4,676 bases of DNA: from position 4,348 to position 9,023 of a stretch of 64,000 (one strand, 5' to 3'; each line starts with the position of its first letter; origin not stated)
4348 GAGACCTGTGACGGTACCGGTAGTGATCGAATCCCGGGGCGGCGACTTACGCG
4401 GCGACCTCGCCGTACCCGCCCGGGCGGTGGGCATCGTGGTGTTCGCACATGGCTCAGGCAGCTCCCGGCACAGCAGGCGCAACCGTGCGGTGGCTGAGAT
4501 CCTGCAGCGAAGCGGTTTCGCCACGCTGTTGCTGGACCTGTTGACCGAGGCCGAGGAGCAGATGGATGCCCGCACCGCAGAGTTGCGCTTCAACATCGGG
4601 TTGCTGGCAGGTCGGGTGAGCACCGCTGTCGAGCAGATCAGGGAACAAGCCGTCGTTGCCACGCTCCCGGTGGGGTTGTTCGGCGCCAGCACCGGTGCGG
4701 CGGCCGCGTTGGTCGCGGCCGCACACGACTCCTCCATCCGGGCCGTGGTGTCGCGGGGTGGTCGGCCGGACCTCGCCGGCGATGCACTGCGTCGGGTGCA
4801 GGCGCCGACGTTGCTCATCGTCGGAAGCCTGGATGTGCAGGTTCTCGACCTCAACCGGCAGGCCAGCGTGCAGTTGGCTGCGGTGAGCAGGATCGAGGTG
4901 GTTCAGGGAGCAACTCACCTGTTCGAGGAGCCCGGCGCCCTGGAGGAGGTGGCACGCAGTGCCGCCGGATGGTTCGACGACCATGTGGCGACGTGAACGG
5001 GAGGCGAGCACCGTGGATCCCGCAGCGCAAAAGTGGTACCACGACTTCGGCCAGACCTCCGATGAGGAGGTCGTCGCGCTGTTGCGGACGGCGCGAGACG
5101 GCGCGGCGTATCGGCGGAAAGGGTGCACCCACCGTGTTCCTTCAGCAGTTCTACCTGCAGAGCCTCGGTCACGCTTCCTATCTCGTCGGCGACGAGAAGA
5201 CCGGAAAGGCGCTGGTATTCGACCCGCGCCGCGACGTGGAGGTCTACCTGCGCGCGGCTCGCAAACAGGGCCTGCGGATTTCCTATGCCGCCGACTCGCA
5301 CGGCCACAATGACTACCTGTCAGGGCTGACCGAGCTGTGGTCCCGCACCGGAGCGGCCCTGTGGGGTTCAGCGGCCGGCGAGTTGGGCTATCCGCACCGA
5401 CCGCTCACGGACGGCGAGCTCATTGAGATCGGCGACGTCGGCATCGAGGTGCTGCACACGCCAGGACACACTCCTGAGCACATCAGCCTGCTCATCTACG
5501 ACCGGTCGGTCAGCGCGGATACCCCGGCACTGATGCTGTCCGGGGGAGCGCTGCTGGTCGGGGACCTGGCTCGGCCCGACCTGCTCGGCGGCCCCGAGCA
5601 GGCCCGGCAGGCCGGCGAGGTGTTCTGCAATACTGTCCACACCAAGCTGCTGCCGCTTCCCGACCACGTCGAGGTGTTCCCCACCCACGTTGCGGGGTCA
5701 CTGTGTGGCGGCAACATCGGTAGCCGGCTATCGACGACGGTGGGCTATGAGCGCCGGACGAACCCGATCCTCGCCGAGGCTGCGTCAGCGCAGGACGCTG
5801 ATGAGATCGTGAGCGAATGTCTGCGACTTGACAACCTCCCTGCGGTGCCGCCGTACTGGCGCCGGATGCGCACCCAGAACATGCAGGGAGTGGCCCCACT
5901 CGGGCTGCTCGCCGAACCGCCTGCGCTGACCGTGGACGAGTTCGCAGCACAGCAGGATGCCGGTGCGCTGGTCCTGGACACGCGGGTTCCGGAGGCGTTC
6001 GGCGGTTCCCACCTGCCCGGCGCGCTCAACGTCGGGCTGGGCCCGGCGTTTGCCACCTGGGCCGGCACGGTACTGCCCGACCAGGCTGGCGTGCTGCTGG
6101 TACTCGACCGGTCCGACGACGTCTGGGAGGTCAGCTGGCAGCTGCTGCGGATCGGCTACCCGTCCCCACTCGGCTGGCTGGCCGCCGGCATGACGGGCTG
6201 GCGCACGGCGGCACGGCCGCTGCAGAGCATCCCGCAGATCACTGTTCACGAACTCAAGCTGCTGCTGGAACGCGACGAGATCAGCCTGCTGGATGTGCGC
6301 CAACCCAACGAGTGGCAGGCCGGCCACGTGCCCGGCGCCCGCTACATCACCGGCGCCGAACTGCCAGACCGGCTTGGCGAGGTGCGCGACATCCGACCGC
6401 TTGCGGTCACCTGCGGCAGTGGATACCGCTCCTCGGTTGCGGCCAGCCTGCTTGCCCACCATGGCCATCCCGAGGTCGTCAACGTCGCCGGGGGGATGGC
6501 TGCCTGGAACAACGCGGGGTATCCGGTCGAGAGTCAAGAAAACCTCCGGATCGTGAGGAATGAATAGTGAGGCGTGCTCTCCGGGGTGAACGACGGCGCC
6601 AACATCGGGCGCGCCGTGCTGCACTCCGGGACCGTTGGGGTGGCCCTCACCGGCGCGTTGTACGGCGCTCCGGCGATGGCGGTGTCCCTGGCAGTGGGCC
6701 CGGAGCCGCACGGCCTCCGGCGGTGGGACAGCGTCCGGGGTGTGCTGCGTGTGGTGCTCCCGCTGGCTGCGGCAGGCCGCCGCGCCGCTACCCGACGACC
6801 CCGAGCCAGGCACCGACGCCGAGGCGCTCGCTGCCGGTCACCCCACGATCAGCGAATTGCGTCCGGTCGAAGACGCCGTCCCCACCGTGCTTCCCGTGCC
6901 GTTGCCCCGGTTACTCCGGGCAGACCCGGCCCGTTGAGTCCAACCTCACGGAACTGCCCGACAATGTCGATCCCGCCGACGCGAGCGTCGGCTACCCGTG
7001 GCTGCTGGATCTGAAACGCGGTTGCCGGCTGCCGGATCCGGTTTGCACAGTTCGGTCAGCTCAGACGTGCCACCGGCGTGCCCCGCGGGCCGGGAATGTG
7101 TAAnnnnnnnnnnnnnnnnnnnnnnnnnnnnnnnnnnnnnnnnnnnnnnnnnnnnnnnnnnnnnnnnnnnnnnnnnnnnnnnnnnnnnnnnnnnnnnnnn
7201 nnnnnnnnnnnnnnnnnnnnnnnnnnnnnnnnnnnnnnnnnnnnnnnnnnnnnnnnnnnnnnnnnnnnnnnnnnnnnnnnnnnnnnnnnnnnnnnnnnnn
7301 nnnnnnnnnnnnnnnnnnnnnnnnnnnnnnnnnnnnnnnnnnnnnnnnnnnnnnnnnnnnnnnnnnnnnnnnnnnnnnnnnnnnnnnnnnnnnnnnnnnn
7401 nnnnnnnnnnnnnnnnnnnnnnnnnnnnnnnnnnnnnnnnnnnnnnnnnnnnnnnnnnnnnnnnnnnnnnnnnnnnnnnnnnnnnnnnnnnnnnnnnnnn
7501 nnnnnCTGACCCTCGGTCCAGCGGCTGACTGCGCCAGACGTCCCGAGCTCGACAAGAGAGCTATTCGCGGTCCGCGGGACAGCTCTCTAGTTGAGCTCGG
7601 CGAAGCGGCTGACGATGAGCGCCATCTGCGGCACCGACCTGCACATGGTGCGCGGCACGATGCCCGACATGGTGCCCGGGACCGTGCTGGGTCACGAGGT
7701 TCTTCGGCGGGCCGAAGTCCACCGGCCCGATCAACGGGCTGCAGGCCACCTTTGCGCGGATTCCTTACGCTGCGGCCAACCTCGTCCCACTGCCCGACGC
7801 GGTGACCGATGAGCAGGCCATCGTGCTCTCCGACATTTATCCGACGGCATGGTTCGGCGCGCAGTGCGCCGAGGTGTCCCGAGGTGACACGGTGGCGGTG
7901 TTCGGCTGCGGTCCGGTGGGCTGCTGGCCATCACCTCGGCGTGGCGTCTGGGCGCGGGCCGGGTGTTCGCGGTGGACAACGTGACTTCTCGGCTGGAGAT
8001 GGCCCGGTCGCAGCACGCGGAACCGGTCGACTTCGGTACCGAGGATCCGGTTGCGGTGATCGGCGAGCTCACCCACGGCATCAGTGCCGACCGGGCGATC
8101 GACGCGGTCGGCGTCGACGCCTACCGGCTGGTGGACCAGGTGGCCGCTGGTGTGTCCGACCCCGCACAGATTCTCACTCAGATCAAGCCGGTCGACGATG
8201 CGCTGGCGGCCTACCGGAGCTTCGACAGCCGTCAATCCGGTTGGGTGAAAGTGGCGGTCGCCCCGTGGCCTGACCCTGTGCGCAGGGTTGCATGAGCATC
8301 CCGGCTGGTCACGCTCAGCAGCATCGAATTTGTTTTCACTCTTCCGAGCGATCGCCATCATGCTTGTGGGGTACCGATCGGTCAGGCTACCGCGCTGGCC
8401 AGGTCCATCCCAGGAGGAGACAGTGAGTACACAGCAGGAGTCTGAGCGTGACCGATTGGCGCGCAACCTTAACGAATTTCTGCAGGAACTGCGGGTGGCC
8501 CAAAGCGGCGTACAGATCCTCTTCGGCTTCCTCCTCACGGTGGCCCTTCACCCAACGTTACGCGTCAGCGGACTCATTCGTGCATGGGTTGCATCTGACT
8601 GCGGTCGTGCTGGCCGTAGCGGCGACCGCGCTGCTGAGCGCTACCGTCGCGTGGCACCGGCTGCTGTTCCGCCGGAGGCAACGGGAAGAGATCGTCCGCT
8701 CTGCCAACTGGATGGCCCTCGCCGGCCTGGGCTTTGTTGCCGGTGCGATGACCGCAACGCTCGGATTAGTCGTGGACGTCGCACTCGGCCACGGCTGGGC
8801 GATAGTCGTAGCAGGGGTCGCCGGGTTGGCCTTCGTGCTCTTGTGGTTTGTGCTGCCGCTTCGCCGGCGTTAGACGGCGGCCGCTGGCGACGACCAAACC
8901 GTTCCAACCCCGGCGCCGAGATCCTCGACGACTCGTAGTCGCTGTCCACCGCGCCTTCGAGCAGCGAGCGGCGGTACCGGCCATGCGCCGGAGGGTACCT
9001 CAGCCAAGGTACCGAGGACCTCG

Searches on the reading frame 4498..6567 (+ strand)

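Call 47: search_protein_families(library=pfam, proteins=[window:4498-6567:+], max_evalue=0.001)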
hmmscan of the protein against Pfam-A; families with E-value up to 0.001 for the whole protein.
window:4498-6567:+ (689 aa): 2 families
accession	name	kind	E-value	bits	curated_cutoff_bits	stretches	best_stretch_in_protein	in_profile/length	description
PF00581.25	Rhodanese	-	4.8e-29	101.2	22.2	2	582-672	1-101/102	Rhodanese-like domain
PF00753.33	Lactamase_B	-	2.5e-07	31.3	22.7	1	225-336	6-142/196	Metallo-beta-lactamase superfamily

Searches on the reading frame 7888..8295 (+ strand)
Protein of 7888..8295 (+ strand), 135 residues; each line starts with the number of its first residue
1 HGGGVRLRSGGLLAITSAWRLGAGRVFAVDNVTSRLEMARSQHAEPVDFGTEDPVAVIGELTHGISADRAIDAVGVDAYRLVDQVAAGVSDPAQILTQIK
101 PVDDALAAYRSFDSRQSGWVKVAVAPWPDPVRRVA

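Call 47: search_protein_families(library=pfam, proteins=[window:7888-8295:+], max_evalue=0.001)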
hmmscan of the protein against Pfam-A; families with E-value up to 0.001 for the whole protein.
window:7888-8295:+ (135 aa): 1 family
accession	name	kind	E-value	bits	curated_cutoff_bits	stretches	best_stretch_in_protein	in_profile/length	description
PF00107.32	ADH_zinc_N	-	1.9e-07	31.5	31.8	1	11-78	3-71/129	Zinc-binding dehydrogenase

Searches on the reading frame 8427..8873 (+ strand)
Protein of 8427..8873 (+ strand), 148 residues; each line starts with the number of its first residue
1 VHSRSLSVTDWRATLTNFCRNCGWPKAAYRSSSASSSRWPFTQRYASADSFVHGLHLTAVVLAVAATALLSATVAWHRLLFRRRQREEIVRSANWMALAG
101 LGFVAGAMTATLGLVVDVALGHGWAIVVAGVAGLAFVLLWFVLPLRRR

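Call 47: search_protein_families(library=pfam, proteins=[window:8427-8873:+], max_evalue=0.001)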
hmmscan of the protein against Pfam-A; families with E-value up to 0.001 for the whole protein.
window:8427-8873:+ (148 aa): 1 family
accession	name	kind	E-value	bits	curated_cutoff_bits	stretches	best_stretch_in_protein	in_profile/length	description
PF19853.4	DUF6328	-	3.3e-28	99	26.3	1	40-144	37-142/142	Family of unknown function (DUF6328)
